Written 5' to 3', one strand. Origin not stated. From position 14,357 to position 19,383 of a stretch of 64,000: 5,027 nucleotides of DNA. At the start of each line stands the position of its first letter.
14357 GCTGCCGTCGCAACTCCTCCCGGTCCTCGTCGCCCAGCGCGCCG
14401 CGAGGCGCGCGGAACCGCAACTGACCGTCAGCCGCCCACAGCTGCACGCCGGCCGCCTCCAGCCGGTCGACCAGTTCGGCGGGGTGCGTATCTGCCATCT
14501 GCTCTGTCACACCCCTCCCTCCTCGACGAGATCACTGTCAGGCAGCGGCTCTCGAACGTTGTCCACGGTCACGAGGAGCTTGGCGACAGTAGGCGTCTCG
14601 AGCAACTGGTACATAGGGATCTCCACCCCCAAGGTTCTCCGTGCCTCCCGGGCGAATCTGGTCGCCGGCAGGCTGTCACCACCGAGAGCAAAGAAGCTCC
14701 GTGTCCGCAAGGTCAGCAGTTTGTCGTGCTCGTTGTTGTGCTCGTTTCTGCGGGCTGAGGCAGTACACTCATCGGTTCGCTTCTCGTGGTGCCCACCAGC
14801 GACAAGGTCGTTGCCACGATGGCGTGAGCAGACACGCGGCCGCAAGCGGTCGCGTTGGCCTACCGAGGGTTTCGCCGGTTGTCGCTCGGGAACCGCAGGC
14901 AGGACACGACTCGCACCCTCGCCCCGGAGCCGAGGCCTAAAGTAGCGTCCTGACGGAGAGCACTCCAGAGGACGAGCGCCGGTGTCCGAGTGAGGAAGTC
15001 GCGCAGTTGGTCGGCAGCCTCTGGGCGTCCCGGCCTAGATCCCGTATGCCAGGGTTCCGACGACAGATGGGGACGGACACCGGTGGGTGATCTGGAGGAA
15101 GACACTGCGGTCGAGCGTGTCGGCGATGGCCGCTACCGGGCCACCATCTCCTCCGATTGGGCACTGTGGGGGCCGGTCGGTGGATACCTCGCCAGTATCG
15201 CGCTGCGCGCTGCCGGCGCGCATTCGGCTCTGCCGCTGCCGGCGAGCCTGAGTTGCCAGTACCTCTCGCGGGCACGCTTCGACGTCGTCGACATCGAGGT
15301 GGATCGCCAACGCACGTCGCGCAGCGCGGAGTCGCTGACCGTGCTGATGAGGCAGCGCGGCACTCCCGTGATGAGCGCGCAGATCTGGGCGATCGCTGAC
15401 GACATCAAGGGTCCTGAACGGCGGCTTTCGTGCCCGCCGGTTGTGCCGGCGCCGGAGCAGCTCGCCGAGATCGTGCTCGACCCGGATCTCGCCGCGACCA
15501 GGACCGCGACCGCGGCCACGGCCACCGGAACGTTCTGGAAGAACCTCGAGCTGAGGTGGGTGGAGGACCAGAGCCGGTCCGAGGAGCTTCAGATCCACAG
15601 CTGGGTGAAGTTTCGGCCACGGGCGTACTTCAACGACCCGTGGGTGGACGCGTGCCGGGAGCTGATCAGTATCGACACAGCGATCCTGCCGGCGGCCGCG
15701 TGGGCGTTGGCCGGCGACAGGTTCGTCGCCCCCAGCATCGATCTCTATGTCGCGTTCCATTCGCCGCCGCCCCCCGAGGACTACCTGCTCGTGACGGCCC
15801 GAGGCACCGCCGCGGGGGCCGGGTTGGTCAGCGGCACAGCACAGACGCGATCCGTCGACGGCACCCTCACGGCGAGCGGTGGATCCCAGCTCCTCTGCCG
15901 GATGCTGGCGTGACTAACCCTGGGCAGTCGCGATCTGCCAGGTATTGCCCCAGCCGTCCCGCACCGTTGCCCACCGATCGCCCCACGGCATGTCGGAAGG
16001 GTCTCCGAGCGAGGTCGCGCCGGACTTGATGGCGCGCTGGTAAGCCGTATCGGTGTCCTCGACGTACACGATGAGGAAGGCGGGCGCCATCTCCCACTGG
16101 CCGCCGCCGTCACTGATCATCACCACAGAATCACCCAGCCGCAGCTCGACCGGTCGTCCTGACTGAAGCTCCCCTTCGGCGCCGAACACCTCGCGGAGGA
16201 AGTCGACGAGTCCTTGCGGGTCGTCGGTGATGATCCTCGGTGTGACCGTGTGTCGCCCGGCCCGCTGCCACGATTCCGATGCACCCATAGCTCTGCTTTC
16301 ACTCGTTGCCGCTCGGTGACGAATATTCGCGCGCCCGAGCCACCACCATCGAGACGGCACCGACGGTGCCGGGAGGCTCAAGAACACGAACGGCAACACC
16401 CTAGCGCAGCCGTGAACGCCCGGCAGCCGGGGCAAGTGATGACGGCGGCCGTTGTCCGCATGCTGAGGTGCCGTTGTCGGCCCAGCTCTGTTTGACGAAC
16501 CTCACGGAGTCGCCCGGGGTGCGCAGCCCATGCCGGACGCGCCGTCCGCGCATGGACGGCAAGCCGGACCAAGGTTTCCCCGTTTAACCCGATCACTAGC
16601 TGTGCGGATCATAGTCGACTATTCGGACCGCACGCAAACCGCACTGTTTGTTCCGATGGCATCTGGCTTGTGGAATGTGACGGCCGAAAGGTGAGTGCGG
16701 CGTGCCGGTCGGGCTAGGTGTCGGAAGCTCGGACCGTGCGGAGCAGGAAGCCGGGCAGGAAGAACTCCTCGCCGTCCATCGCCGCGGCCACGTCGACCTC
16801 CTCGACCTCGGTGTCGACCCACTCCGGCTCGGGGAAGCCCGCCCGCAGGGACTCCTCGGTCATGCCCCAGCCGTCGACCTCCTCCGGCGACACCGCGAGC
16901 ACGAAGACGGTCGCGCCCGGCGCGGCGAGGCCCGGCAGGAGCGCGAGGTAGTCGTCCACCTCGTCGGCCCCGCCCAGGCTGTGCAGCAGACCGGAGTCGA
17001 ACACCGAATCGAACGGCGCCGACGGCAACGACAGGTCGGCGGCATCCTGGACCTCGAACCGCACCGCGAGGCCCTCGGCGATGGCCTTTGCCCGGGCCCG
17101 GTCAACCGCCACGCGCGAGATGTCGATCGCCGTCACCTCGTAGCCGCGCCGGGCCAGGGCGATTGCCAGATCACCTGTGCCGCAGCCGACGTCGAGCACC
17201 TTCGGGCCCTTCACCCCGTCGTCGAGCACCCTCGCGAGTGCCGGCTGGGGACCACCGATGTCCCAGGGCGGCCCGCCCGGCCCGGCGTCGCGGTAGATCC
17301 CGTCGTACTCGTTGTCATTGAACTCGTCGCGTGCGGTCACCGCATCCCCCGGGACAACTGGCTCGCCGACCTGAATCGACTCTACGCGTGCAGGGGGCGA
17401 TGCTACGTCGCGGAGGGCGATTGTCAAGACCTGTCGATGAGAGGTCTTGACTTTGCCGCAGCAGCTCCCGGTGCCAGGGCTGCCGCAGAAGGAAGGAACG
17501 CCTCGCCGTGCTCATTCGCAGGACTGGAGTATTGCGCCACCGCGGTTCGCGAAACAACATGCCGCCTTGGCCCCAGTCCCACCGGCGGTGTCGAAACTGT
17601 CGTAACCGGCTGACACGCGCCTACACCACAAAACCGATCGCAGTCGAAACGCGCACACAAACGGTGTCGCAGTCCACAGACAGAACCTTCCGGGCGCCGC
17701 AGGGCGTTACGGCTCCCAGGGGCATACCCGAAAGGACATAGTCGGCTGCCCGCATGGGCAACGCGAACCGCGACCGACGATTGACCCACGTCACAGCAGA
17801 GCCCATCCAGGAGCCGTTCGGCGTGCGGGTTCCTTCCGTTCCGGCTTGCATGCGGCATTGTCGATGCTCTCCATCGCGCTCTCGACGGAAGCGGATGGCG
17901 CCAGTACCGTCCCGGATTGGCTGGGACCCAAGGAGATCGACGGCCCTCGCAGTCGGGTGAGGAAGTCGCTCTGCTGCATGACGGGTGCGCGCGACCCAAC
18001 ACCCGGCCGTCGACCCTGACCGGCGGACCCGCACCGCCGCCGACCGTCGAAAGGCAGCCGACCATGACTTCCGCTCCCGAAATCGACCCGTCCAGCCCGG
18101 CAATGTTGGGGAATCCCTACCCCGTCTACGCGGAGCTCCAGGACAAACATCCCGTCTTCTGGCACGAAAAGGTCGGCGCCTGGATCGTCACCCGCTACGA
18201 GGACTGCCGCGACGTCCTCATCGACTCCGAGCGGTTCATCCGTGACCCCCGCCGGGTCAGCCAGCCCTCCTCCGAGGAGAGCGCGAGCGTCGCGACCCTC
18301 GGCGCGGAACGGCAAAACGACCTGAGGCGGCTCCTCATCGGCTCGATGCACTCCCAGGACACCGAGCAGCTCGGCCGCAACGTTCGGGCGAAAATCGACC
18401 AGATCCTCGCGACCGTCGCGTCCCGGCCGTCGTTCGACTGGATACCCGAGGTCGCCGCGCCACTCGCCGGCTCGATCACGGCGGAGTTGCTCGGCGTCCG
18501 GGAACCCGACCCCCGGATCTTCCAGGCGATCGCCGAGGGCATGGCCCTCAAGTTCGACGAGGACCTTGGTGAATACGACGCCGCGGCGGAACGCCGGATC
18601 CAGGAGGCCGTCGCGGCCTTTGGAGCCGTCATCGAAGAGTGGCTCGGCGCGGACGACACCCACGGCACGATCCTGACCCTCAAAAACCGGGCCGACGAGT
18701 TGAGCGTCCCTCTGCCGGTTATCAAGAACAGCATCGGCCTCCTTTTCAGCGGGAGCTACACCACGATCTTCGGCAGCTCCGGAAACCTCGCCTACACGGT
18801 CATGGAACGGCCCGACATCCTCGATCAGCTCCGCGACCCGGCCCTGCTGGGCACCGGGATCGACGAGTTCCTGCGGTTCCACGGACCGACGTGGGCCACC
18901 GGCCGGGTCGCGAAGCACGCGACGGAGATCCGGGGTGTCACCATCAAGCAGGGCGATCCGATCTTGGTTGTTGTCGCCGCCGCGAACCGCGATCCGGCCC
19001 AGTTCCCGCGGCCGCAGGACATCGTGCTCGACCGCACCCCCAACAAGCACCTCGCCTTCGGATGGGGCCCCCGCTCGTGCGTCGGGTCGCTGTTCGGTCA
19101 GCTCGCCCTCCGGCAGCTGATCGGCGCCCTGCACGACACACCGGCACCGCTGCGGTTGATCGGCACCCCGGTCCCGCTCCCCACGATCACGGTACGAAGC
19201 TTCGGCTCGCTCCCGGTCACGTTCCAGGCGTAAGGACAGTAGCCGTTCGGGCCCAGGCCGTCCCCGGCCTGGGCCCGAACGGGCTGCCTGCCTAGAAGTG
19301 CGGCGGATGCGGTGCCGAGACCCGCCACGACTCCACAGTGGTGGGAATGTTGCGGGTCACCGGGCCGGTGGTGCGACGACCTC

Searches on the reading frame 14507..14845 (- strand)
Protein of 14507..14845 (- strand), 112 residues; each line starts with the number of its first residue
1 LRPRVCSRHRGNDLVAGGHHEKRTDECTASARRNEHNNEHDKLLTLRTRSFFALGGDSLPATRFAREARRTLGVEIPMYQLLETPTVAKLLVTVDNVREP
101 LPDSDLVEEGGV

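Call 9: search_protein_families(library=pfam, proteins=[window:14507-14845:-], max_evalue=0.001)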
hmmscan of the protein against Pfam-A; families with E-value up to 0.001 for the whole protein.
window:14507-14845:- (112 aa): 1 family
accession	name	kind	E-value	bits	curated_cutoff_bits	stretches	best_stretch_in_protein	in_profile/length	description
PF00550.31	PP-binding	-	4.2e-11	43.4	20.8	1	48-90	21-63/67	Phosphopantetheine attachment site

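Call 48: search_protein_families(library=ncbifam, proteins=[window:14507-14845:-], max_evalue=0.001)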
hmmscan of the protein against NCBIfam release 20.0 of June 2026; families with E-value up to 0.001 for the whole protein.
window:14507-14845:- (112 aa): 2 families
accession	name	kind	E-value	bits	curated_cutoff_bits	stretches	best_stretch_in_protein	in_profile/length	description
TIGR03443.1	alpha_am_amid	equivalog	1.8e-06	25.6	1030.1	1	48-99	871-922/1390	L-aminoadipate-semialdehyde dehydrogenase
NF004282.0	PRK05691.1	subfamily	0.00024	17.2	4090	1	49-96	608-655/4334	non-ribosomal peptide synthase/polyketide synthase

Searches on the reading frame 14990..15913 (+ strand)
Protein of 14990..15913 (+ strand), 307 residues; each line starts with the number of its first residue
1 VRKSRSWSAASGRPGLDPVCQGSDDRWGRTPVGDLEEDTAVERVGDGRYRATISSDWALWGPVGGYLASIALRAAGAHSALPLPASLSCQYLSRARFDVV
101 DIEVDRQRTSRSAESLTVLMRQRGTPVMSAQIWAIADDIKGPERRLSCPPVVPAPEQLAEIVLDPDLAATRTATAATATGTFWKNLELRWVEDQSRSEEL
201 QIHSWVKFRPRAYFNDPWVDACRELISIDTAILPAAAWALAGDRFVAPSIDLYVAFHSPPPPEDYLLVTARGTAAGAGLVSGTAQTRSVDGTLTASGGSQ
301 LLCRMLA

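Call 9: search_protein_families(library=pfam, proteins=[window:14990-15913:+], max_evalue=0.001)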
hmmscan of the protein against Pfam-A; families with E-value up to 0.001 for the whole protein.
window:14990-15913:+ (307 aa): 2 families
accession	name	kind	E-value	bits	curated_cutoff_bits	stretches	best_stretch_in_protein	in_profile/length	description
PF13622.12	4HBT_3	-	9.6e-15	55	24.3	1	54-133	2-81/83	Acyl-CoA thioesterase N-terminal domain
PF20789.3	4HBT_3C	-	8.6e-07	29.7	24.1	1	180-296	16-133/140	Acyl-CoA thioesterase C-terminal domain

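Call 48: search_protein_families(library=ncbifam, proteins=[window:14990-15913:+], max_evalue=0.001)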
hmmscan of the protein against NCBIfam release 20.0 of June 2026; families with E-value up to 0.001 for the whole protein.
window:14990-15913:+ (307 aa): 1 family
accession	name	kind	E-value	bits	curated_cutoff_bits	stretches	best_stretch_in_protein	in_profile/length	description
TIGR00189.1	tesB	equivalog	9.3e-05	22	292.85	1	64-296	28-274/282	acyl-CoA thioesterase II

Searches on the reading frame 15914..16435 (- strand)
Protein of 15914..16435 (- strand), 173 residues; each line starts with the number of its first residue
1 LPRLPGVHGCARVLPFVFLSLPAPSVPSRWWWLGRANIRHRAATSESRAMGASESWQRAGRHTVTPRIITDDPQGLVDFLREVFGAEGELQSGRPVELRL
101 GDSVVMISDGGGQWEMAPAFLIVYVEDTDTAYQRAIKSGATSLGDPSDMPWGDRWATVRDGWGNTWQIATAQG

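Call 9: search_protein_families(library=pfam, proteins=[window:15914-16435:-], max_evalue=0.001)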
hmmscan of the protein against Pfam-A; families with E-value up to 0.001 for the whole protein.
window:15914-16435:- (173 aa): 2 families
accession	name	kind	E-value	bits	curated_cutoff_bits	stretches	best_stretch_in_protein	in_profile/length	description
PF00903.31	Glyoxalase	-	1.5e-08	35.5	20.6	1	68-168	7-121/121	Glyoxalase/Bleomycin resistance protein/Dioxygenase superfamily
PF18029.7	Glyoxalase_6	-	6.4e-05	24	23.6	1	70-168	6-105/106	Glyoxalase-like domain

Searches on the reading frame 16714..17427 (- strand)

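Call 10: search_protein_families(library=pfam, proteins=[window:16714-17427:-], max_evalue=0.001)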
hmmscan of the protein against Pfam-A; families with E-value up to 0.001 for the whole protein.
window:16714-17427:- (237 aa): 12 families
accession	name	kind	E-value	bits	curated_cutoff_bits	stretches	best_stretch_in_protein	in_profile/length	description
PF13649.12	Methyltransf_25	-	1e-19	71.4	27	1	77-152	1-78/97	Methyltransferase domain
PF08241.18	Methyltransf_11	-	3.2e-16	60.2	21.2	1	78-171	1-90/95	Methyltransferase domain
PF13847.12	Methyltransf_31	-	1.3e-15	57.8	27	1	73-151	3-87/145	Methyltransferase domain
PF08242.18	Methyltransf_12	-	6.8e-14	52.8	30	1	78-172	1-96/98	Methyltransferase domain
PF13489.12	Methyltransf_23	-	2.3e-11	44.1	27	1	63-176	12-116/164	Methyltransferase domain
PF05175.20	MTS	-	4.5e-08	33.4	23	1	64-131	23-92/170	Methyltransferase small domain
PF06325.19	PrmA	-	2.8e-07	30.8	22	1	74-142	162-230/296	Ribosomal protein L11 methyltransferase (PrmA)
PF05724.17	TPMT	-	9.9e-07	29.1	26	1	54-118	16-82/218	Thiopurine S-methyltransferase (TPMT)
PF01209.24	Ubie_methyltran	-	1.9e-06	27.8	20.1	1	72-142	46-120/233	ubiE/COQ5 methyltransferase family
PF02353.26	CMAS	-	2e-06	27.8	27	1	73-185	62-173/273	Mycolic acid cyclopropane synthetase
PF07021.18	MetW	-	1.4e-05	25.2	21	1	73-142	13-79/193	Methionine biosynthesis protein MetW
PF03848.20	TehB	-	4.1e-05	23.5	20.4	1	72-129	29-87/193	Tellurite resistance protein TehB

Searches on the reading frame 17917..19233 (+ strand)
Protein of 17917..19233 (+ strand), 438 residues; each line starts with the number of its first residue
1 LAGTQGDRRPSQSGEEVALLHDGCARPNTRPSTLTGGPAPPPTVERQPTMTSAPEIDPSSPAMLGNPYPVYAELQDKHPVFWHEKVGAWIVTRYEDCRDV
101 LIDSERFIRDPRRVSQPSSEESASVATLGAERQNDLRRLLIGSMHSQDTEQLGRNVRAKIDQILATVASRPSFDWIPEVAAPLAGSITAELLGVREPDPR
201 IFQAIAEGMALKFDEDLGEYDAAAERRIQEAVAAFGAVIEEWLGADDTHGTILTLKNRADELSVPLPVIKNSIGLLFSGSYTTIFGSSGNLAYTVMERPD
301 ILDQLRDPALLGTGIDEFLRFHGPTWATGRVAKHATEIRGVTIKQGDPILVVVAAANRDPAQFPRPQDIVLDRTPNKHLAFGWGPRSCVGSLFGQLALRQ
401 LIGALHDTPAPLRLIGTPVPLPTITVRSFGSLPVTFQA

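Call 10: search_protein_families(library=pfam, proteins=[window:17917-19233:+], max_evalue=0.001)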
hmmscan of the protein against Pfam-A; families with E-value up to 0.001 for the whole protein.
window:17917-19233:+ (438 aa): 1 family
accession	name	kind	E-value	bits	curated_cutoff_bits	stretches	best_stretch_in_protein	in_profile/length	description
PF00067.27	p450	-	1.5e-18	67.3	22.8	1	308-403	321-426/462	Cytochrome P450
